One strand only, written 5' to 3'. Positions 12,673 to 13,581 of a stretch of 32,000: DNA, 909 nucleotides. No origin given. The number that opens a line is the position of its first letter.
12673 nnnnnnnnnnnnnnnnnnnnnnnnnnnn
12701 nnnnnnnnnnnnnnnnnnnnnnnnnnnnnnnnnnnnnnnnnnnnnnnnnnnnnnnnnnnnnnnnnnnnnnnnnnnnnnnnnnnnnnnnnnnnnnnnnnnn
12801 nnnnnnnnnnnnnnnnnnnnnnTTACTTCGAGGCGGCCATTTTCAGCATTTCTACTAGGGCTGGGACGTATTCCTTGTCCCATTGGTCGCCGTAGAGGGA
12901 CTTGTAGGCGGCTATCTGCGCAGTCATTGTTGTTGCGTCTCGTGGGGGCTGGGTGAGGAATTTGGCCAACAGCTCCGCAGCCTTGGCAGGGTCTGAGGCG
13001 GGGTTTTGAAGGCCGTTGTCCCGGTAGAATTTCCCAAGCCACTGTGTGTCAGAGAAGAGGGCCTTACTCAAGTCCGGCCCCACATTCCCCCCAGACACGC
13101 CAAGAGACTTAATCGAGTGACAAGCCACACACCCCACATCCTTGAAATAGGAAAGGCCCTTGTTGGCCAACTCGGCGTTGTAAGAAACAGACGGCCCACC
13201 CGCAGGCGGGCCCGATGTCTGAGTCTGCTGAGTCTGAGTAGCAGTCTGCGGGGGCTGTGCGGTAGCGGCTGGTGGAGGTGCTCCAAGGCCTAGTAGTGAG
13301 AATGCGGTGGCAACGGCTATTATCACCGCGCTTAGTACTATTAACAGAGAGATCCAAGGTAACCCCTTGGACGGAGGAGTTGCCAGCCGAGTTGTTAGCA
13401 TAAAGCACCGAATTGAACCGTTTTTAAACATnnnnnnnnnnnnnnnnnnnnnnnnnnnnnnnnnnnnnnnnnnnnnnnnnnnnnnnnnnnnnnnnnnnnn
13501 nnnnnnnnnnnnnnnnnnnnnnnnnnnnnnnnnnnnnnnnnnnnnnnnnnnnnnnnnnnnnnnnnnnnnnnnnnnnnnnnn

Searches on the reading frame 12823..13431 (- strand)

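Call 7: search_protein_families(library=pfam, proteins=[window:12823-13431:-])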
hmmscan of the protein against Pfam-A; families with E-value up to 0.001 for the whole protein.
window:12823-13431:- (202 aa): 0 families

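Call 50: search_protein_families(library=pfam, max_evalue=0.01, proteins=[window:12823-13431:-])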
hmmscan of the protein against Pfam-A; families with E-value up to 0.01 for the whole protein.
window:12823-13431:- (202 aa): 1 family
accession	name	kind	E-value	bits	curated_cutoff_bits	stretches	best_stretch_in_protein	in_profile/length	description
PF00034.26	Cytochrom_C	-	0.0053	18.5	21.3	0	91-150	3-59/90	Cytochrome c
